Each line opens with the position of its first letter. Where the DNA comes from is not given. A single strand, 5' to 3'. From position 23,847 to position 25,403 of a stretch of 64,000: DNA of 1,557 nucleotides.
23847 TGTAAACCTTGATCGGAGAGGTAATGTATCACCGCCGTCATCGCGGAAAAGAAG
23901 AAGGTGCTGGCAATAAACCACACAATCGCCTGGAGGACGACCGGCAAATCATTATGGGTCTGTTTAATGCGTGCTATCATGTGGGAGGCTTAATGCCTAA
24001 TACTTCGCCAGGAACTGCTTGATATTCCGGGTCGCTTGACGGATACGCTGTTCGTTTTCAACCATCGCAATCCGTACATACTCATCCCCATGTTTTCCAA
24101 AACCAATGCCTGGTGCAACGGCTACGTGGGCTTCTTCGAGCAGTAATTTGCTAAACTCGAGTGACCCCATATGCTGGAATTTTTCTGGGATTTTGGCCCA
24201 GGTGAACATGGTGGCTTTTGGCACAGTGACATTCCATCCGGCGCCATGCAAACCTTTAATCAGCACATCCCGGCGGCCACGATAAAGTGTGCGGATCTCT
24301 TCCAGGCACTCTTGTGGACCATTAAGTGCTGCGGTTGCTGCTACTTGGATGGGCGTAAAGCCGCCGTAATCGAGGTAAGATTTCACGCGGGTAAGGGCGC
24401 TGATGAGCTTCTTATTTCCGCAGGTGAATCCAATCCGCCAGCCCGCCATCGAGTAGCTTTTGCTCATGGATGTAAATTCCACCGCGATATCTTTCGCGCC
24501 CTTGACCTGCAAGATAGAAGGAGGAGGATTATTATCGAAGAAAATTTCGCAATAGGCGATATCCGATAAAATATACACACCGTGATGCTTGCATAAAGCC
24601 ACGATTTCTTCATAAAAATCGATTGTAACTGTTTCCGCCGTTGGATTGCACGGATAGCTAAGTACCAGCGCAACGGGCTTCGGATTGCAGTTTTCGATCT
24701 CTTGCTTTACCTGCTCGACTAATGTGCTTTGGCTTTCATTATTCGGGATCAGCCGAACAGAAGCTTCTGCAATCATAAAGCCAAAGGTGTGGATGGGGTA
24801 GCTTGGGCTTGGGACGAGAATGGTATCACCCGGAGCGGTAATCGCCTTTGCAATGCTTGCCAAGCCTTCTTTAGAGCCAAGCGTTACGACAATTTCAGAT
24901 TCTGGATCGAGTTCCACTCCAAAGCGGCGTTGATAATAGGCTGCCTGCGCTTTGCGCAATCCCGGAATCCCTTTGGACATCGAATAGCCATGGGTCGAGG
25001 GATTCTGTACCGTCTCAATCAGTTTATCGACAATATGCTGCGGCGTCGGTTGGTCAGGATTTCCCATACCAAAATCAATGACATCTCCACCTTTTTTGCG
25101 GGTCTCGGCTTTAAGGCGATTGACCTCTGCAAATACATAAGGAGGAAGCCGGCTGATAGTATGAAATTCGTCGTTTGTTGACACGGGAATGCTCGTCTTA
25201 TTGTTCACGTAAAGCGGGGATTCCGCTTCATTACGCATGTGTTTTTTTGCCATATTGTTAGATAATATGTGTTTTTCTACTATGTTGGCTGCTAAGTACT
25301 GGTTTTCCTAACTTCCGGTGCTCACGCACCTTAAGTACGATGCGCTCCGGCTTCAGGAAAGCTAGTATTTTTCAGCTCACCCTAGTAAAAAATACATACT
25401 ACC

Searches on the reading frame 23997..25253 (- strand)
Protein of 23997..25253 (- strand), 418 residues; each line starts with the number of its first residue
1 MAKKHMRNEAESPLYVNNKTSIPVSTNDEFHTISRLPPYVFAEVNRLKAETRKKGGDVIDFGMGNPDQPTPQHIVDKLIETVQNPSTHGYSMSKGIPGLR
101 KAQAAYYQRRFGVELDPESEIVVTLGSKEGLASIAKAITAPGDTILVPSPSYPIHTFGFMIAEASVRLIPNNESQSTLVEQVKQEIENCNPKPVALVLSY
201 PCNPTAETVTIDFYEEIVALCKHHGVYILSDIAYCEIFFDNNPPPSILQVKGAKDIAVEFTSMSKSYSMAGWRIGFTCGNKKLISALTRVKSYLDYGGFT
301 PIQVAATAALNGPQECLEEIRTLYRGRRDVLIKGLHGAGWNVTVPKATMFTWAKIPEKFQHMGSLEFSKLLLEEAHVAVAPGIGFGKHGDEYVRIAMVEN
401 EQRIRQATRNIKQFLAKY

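Call 24: find_encoding_contigs(protein=window:23997-25253:-, flank=10000, max_places=4)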
Protein window:23997-25253:- (418 aa): 5 contigs read that carry it; 4 places shown.
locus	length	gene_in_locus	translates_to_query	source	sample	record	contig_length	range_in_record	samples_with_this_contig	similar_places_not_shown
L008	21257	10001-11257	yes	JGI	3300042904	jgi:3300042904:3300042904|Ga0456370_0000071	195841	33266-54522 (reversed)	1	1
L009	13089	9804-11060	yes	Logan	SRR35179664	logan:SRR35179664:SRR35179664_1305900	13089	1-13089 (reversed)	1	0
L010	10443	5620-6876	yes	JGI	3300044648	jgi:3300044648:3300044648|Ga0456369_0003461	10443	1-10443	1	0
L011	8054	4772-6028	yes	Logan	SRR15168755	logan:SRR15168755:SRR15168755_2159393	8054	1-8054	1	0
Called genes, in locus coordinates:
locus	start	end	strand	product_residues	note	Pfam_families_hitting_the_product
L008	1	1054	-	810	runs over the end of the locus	PF13637:Ank_4 (faint), PF00023:Ank (faint), PF13606:Ank_3 (faint), PF13857:Ank_5 (faint), PF12796:Ank_2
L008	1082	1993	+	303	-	PF00483:NTP_transferase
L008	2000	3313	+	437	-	PF03721:UDPG_MGDP_dh_N, PF00984:UDPG_MGDP_dh, PF03720:UDPG_MGDP_dh_C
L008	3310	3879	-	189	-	PF00578:AhpC-TSA, PF08534:Redoxin, PF13098:Thioredoxin_2 (weak), PF13905:Thioredoxin_8 (faint)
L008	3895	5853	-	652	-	PF01578:Cytochrom_C_asm, PF16327:CcmF_C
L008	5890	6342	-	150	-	PF03100:CcmE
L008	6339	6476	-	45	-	PF04995:CcmD (weak)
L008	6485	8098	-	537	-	PF03193:RsgA_GTPase (faint), PF13191:AAA_16 (faint), PF00005:ABC_tran, PF00270:DEAD (faint), PF13401:AAA_22 (faint), PF13304:AAA_21 (weak), PF00005:ABC_tran, PF02463:SMC_N (weak), +3 more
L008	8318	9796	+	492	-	-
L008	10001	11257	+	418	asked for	PF00155:Aminotran_1_2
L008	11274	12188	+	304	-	PF00892:EamA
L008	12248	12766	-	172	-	PF04386:SspB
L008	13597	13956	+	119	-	-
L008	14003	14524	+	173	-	-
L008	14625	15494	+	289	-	PF00892:EamA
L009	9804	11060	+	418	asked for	PF00155:Aminotran_1_2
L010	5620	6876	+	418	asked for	PF00155:Aminotran_1_2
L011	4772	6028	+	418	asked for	PF00155:Aminotran_1_2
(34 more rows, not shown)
